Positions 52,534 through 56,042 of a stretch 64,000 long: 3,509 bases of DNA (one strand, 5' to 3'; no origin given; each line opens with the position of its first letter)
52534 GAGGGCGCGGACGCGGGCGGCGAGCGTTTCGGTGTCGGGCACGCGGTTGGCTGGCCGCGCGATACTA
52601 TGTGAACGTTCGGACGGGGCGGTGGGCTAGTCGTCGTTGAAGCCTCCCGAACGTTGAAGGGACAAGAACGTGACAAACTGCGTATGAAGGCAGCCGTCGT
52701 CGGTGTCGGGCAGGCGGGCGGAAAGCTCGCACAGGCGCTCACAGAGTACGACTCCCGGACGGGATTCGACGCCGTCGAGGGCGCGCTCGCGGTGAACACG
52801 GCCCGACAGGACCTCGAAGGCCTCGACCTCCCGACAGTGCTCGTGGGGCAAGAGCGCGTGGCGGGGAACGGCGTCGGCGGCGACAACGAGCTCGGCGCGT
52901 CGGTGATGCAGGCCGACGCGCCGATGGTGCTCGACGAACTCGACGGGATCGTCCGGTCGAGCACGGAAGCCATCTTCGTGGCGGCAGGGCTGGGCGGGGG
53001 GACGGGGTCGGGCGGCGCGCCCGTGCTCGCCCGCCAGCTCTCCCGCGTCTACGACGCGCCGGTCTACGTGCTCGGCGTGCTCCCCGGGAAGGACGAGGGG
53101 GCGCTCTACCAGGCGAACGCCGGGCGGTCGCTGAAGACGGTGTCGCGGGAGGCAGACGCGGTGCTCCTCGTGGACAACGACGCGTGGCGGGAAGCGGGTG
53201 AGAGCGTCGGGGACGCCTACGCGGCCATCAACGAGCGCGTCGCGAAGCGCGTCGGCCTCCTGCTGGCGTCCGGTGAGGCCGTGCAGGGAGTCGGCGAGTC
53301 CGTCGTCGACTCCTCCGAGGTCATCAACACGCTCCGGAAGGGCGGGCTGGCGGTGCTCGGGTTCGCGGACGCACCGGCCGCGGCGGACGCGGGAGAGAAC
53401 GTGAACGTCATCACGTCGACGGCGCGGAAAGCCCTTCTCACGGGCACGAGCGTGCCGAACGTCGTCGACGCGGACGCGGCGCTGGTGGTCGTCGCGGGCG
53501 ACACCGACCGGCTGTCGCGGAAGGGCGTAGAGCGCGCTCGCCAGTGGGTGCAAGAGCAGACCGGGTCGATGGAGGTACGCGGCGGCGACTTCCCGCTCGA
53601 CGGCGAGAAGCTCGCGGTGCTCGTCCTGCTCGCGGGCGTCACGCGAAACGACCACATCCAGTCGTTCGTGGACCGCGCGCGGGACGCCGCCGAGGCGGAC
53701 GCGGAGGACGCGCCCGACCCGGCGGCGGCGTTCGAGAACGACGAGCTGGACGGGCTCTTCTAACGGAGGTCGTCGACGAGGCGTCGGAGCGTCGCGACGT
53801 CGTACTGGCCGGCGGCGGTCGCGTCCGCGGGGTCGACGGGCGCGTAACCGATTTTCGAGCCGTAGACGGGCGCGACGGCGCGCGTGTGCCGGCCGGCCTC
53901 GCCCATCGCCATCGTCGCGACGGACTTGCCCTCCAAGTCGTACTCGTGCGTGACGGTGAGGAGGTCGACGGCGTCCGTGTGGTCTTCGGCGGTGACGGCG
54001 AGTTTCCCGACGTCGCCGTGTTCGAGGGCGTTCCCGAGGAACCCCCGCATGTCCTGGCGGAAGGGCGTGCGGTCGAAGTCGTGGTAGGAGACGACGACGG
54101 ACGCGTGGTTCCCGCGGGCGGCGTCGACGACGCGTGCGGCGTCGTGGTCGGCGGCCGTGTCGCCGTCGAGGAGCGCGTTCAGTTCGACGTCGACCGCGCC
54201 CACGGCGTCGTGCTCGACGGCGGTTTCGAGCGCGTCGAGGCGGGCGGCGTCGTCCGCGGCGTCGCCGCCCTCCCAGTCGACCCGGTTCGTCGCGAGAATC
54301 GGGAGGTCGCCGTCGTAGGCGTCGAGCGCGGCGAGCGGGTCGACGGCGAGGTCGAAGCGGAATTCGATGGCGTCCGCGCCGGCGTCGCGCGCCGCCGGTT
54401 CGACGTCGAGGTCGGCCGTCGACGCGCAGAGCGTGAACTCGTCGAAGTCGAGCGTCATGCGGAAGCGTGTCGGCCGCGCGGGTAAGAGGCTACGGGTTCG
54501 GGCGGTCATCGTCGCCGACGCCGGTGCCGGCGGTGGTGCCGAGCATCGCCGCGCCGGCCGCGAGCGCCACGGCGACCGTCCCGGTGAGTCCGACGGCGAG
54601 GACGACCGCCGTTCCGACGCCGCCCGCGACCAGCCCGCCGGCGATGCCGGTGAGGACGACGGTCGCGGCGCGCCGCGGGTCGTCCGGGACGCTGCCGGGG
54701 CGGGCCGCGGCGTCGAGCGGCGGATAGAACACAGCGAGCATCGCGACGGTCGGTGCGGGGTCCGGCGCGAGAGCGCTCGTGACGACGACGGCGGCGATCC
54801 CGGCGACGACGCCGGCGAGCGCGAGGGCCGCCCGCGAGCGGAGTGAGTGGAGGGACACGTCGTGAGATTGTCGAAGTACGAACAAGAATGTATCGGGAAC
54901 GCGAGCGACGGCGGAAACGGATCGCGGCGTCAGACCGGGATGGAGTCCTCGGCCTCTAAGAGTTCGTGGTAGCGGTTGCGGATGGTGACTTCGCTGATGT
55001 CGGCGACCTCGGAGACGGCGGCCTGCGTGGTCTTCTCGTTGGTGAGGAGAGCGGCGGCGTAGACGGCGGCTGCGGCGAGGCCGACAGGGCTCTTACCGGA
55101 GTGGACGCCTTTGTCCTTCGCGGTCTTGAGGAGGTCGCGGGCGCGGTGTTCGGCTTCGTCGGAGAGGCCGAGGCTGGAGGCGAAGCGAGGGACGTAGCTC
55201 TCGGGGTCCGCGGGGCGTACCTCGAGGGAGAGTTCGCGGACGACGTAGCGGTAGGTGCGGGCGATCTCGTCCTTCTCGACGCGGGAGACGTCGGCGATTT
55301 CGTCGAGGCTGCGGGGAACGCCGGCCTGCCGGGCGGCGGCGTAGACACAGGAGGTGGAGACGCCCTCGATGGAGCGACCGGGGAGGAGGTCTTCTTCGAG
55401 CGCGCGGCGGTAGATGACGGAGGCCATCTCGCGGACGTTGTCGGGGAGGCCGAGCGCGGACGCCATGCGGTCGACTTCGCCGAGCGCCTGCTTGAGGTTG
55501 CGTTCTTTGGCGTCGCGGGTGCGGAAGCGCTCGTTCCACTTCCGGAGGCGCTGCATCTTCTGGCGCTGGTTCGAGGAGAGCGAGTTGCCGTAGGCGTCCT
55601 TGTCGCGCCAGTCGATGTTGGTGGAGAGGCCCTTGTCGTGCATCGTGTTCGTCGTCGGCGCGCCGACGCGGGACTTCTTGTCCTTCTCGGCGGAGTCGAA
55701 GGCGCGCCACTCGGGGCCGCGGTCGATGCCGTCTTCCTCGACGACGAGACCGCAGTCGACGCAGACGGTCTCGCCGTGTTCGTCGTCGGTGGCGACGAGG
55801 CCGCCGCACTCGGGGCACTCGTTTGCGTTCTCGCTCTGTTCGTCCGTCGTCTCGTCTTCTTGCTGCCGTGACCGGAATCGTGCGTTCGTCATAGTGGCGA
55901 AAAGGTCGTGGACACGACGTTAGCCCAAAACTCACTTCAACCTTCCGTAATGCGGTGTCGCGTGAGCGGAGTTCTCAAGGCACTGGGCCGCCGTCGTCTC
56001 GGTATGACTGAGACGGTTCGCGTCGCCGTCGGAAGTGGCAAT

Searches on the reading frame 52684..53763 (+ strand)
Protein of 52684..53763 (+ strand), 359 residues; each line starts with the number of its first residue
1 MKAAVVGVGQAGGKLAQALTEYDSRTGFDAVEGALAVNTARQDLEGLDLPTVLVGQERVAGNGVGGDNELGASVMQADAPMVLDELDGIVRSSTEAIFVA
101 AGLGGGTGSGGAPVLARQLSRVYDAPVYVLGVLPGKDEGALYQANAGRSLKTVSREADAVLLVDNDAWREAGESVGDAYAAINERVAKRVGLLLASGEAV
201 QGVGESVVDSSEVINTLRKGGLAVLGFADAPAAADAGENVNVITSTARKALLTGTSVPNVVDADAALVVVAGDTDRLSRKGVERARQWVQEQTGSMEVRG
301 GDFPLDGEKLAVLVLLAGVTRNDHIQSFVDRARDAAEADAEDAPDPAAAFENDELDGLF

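Call 22: search_protein_families(library=pfam, proteins=[window:52684-53763:+], max_evalue=5)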
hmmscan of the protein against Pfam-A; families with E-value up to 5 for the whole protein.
window:52684-53763:+ (359 aa): 4 families
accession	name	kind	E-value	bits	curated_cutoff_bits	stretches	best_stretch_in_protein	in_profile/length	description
PF21011.2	CetZ_C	-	8.6e-60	201.7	21.6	1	172-334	1-180/180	Tubulin-like CetZ, C-terminal domain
PF00091.31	Tubulin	-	4.3e-29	102.6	33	1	4-170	3-187/190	Tubulin/FtsZ family, GTPase domain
PF13809.12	Tubulin_2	-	0.00038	20.2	27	1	93-155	160-233/356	Tubulin like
PF03952.21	Enolase_N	-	0.15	12.6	35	1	156-236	42-120/131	Enolase, N-terminal domain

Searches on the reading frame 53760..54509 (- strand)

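Call 22: search_protein_families(library=pfam, proteins=[window:53760-54509:-], max_evalue=5)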
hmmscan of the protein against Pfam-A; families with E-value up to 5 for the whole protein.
window:53760-54509:- (249 aa): 2 families
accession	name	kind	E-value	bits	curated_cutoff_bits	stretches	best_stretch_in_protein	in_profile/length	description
PF01487.21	DHquinase_I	-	3e-40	139.2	22.2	1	39-244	15-229/230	Type I 3-dehydroquinase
PF10845.14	DUF2576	-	0.074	13.2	27.4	1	136-154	2-20/49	Protein of unknown function (DUF2576)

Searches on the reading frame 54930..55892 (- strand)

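Call 22: search_protein_families(library=pfam, proteins=[window:54930-55892:-], max_evalue=5)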
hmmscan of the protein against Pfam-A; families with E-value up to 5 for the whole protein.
window:54930-55892:- (320 aa): 10 families
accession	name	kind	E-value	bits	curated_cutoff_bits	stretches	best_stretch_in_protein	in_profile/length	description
PF00382.24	TFIIB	-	1.7e-45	153.4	23.6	2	226-313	4-91/92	Transcription factor TFIIB repeat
PF08271.17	Zn_Ribbon_TF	-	3.3e-15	55.8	29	1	26-65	3-43/43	TFIIB zinc-binding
PF22109.2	Zn_ribbon_tTFIIB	-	0.0063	16.8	28.6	1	25-51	11-39/40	Transcription factor IIB, zinc ribbon, Trypanosome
PF13542.12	HTH_Tnp_ISL3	-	0.037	13.9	27.4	1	276-310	17-49/51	Helix-turn-helix domain of transposase family ISL3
PF13248.11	Zn_ribbon_3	-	0.046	13.6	27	1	24-49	3-24/26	zinc-ribbon domain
PF06677.18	Auto_anti-p27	-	0.063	13.8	24.1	1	24-48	16-40/40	Sjogren's syndrome/scleroderma autoantigen 1 (Autoantigen p27)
PF04545.22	Sigma70_r4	-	0.081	12.9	24.1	1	285-310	18-43/50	Sigma-70, region 4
PF21344.3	Zn_ribbon_LysW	-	0.19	11.8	27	1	25-49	2-29/46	Alpha-aminoadipate carrier protein LysW-like, globular domain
PF02984.24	Cyclin_C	-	0.25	11.8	22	1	269-313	44-88/119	Cyclin, C-terminal domain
PF14354.12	Lar_restr_allev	-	1.9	9.2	28.6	1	23-52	3-34/58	Restriction alleviation protein Lar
